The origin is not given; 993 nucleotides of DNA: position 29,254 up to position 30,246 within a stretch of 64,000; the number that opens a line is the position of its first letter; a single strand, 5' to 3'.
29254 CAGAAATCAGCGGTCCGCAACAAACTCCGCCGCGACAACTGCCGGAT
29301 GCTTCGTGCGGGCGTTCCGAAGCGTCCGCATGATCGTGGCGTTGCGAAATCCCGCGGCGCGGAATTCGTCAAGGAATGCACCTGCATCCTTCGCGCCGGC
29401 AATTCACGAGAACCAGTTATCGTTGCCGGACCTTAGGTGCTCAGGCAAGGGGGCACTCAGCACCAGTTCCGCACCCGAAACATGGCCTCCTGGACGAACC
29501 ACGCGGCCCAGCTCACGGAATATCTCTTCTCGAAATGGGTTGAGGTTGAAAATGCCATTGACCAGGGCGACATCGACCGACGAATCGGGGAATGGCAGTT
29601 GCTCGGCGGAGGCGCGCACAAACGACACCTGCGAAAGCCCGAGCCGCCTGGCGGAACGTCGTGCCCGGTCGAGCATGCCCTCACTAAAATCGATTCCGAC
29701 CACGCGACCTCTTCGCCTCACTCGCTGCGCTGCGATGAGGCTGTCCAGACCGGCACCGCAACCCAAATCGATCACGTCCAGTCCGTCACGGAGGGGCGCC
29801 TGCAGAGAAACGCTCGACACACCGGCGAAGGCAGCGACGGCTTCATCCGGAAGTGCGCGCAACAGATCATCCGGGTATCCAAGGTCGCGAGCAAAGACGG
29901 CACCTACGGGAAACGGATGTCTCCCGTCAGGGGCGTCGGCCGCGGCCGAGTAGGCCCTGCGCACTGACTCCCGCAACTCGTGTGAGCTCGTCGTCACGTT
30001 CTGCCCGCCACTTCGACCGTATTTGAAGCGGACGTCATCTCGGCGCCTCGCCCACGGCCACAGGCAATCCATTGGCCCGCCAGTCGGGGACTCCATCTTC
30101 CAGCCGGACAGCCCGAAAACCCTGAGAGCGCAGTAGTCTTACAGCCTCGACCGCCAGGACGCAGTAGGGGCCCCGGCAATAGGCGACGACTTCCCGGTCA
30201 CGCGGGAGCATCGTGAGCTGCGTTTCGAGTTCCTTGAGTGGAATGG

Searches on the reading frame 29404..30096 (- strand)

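Call 3: search_protein_families(library=pfam, proteins=[window:29404-30096:-], max_evalue=0.01)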
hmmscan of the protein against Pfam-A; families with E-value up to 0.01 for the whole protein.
window:29404-30096:- (230 aa): 14 families
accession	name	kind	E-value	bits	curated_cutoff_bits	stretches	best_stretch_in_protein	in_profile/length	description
PF13847.12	Methyltransf_31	-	3.1e-27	95.5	27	1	103-227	2-128/145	Methyltransferase domain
PF13649.12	Methyltransf_25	-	2.5e-23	83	27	1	108-204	1-97/97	Methyltransferase domain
PF08241.18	Methyltransf_11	-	6.3e-22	78.5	21.2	1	110-206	2-93/95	Methyltransferase domain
PF01209.24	Ubie_methyltran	-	6.3e-19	68.7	20.1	1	103-211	46-154/233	ubiE/COQ5 methyltransferase family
PF08242.18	Methyltransf_12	-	8.3e-14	52.5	30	1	109-206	1-98/98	Methyltransferase domain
PF01135.25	PCMT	-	8e-09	36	20.3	1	99-162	70-131/210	Protein-L-isoaspartate(D-aspartate) O-methyltransferase (PCMT)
PF13489.12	Methyltransf_23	-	1.9e-07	31.4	27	1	100-210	17-118/164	Methyltransferase domain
PF13679.12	Methyltransf_32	-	4.8e-05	23.8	27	1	105-167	26-92/143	Methyltransferase domain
PF05175.20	MTS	-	0.00029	21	23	1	107-180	34-105/170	Methyltransferase small domain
PF01728.25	FtsJ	-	0.0011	19.3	24.1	1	102-182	19-100/181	FtsJ-like methyltransferase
PF13578.12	Methyltransf_24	-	0.0014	20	26.3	1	111-206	3-100/105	Methyltransferase domain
PF06325.19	PrmA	-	0.0033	17.4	22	1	98-183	155-236/296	Ribosomal protein L11 methyltransferase (PrmA)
PF24675.1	NpmA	-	0.0034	17.2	60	1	108-169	27-91/214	16S rRNA (adenine(1408)-N(1))-methyltransferase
PF05148.21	Methyltransf_8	-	0.0044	17.4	27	0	160-211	109-159/219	Hypothetical methyltransferase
